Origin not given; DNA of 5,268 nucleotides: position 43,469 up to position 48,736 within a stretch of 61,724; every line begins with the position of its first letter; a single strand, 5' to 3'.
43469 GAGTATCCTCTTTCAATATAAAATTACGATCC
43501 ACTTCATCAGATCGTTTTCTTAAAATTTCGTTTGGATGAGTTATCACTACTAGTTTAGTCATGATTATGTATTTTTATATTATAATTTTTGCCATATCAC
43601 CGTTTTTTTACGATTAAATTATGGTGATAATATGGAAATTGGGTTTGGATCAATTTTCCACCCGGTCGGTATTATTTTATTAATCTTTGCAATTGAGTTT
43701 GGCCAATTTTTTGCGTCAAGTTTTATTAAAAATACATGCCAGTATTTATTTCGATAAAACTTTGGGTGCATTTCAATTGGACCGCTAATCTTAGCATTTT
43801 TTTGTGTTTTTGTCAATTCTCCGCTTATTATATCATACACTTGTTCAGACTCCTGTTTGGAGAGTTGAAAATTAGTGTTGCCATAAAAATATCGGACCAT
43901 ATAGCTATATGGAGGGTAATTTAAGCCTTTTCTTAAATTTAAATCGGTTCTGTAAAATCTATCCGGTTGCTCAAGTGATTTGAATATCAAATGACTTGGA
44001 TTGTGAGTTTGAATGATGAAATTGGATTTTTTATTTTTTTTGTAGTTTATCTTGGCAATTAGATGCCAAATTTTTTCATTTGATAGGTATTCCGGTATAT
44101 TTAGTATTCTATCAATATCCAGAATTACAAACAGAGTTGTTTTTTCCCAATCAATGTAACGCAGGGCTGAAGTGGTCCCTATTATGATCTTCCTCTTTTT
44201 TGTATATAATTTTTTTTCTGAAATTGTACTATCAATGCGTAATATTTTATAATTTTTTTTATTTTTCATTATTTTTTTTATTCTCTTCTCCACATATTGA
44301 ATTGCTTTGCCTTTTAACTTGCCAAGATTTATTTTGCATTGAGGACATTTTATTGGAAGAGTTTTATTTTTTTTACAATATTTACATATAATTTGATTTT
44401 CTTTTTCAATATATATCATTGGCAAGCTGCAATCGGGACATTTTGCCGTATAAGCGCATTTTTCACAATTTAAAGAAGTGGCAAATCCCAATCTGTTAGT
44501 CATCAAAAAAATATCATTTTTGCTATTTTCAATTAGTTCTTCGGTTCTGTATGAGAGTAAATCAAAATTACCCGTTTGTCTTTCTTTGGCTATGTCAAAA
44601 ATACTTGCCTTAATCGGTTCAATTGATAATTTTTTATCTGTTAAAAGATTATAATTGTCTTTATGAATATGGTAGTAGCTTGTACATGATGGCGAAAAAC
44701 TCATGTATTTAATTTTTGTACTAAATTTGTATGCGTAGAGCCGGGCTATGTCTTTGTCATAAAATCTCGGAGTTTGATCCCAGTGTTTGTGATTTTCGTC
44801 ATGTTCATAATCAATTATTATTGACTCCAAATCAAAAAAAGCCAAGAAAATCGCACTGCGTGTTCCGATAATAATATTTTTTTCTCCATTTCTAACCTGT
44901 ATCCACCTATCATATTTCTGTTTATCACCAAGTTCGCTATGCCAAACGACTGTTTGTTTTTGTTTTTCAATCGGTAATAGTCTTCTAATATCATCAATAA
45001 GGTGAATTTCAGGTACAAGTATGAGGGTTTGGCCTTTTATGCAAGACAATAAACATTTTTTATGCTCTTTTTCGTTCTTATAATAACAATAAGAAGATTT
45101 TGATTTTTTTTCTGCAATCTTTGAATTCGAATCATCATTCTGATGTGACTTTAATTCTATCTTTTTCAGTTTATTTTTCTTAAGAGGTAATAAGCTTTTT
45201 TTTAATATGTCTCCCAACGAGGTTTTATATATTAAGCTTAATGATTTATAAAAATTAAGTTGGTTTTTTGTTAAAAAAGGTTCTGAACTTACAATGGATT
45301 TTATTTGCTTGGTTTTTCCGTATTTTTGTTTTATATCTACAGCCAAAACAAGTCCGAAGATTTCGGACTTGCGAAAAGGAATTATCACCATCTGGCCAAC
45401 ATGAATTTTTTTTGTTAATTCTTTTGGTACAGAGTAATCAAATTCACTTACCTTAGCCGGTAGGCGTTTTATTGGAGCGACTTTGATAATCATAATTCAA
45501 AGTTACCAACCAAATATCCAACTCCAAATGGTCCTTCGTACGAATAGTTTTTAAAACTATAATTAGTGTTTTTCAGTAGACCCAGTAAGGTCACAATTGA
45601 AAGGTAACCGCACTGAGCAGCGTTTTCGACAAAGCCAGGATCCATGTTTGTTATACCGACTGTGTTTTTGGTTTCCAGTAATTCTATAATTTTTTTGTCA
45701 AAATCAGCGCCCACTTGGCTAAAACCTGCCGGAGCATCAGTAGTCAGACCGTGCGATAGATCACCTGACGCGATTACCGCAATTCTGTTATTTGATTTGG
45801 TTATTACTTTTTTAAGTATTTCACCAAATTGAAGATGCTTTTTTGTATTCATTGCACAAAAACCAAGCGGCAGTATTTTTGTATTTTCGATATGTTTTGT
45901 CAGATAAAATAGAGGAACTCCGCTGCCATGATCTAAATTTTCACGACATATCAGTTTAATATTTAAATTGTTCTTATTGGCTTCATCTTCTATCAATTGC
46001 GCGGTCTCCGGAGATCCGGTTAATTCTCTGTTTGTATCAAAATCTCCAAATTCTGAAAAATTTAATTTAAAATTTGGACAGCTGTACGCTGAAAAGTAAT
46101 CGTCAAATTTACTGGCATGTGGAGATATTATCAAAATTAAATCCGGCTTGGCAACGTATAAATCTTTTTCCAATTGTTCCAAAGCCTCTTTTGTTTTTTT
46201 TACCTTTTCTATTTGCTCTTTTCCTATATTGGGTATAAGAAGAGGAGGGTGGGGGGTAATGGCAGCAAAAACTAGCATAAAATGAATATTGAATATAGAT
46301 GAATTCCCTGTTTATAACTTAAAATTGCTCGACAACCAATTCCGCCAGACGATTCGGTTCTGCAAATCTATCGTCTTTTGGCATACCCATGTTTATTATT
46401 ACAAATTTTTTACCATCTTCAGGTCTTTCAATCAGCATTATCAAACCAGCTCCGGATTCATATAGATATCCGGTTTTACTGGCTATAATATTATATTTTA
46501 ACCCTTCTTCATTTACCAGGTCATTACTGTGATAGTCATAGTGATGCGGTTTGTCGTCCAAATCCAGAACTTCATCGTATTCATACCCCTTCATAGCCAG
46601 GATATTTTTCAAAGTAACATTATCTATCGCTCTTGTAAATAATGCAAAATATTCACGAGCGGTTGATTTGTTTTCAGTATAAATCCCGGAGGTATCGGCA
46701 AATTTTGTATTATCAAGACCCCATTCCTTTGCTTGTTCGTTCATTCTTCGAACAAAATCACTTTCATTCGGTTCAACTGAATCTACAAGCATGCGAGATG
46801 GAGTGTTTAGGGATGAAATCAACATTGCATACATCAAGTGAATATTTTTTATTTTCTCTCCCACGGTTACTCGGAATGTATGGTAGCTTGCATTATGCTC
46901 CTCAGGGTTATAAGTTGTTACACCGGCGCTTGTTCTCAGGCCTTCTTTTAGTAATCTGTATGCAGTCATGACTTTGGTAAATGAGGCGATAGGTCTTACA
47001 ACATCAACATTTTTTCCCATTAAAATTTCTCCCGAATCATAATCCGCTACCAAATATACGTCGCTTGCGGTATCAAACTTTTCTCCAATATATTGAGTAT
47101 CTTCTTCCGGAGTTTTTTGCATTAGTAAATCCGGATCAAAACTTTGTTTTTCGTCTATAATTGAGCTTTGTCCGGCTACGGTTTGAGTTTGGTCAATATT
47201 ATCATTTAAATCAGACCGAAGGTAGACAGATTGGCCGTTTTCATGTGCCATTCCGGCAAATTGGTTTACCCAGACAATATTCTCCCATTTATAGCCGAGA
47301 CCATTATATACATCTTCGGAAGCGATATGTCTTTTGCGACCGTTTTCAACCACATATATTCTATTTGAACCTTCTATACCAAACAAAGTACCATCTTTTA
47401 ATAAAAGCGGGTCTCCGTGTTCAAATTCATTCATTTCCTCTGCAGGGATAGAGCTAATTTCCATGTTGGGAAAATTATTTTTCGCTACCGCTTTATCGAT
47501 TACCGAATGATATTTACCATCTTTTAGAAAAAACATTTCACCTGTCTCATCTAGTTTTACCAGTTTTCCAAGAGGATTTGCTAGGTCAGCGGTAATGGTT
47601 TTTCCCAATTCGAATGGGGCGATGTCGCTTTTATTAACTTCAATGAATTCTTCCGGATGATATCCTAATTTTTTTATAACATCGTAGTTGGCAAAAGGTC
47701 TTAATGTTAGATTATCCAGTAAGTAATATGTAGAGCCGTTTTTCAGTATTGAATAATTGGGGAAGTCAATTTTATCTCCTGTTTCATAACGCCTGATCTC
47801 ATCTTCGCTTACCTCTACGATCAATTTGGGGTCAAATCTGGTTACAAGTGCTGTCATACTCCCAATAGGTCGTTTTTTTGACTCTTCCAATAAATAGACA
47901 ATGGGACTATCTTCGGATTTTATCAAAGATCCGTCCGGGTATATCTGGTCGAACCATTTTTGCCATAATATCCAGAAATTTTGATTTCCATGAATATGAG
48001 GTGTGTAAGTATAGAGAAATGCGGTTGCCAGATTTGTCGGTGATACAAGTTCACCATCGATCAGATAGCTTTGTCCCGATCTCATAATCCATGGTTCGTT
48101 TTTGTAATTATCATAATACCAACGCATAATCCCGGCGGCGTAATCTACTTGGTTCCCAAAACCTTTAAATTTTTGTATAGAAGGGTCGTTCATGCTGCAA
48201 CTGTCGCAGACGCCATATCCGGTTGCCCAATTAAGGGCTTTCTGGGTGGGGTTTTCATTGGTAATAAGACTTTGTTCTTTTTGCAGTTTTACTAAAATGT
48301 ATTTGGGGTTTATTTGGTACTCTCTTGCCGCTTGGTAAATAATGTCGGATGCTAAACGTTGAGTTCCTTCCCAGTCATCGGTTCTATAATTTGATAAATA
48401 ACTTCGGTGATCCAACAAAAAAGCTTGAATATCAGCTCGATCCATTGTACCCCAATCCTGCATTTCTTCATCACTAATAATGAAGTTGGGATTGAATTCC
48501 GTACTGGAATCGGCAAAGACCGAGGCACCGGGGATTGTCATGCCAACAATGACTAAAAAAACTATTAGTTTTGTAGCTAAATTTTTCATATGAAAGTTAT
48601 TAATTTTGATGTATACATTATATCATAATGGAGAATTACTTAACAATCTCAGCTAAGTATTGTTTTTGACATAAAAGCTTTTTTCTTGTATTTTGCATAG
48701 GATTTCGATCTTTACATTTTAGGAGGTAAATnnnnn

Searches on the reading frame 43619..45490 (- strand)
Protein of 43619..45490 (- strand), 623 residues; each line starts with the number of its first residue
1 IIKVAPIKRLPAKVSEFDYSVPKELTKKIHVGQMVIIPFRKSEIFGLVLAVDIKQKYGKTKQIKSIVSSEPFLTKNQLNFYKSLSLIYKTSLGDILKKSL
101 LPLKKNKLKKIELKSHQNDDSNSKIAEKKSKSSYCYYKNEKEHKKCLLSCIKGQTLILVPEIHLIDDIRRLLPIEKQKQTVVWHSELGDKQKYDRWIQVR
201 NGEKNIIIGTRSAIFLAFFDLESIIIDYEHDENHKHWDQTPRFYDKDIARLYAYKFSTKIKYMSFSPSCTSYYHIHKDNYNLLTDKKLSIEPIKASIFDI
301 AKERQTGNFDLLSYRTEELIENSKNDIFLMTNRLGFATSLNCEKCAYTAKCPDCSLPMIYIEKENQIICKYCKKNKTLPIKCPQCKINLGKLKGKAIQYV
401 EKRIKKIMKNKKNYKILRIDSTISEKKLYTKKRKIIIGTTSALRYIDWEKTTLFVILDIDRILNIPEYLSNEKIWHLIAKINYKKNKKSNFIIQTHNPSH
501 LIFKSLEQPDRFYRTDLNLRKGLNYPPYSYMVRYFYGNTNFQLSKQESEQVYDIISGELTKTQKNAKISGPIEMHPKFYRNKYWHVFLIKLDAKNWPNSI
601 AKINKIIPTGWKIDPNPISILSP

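Call 46: search_protein_families(library=pfam, proteins=[window:43619-45490:-], max_evalue=0.001)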
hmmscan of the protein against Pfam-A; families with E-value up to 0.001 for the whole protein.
window:43619-45490:- (623 aa): 3 families
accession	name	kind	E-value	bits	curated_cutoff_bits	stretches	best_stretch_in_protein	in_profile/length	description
PF17764.6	PriA_3primeBD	-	2.1e-15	56.8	22.7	1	16-98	11-93/96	3'DNA-binding domain (3'BD)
PF07191.17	Zn_ribbon_6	-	5.1e-05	23.6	25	1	350-394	2-44/67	Double zinc ribbon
PF00270.35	DEAD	-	0.00019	21.6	26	0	151-231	44-128/167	DEAD/DEAH box helicase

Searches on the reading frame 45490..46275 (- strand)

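Call 46: search_protein_families(library=pfam, proteins=[window:45490-46275:-], max_evalue=0.001)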
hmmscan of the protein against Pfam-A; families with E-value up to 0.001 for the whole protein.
window:45490-46275:- (261 aa): 2 families
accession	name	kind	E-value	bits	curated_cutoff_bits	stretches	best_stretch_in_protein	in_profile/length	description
PF02900.23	LigB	-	8.7e-37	127.1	26.3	1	4-256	2-268/269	Catalytic LigB subunit of aromatic ring-opening dioxygenase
PF01875.22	Memo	-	9.5e-11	41.8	27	1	114-244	120-247/269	Memo-like protein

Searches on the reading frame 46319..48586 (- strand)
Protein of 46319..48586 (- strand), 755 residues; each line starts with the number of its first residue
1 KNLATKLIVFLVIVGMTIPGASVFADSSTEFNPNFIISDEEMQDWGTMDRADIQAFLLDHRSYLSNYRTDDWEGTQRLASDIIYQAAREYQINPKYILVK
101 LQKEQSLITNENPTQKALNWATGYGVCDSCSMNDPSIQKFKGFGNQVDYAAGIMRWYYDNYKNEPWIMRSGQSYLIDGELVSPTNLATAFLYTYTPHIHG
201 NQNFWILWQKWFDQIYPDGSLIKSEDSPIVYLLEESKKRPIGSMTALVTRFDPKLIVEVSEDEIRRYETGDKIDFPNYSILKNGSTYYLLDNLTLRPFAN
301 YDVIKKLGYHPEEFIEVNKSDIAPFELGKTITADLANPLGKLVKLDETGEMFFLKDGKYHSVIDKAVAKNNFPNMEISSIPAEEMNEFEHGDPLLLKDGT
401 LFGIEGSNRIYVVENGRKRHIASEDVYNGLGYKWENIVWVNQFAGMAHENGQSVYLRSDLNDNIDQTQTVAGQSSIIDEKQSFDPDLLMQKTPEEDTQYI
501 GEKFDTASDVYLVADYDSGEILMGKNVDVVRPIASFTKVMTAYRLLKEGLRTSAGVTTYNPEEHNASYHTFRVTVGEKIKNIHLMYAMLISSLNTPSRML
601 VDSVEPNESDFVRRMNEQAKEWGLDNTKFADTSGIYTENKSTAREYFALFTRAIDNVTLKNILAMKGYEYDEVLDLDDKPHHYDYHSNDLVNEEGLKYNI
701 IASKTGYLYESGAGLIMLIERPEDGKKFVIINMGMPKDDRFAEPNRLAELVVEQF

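Call 46: search_protein_families(library=pfam, proteins=[window:46319-48586:-], max_evalue=0.001)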
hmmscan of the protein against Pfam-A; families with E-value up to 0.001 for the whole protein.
window:46319-48586:- (755 aa): 2 families
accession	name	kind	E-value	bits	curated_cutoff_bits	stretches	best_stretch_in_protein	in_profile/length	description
PF00768.25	Peptidase_S11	-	2.1e-28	99.9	27.6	1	505-718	9-222/239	D-alanyl-D-alanine carboxypeptidase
PF13354.11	Beta-lactamase2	-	1.3e-06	28.4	22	1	512-729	3-209/214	Beta-lactamase enzyme family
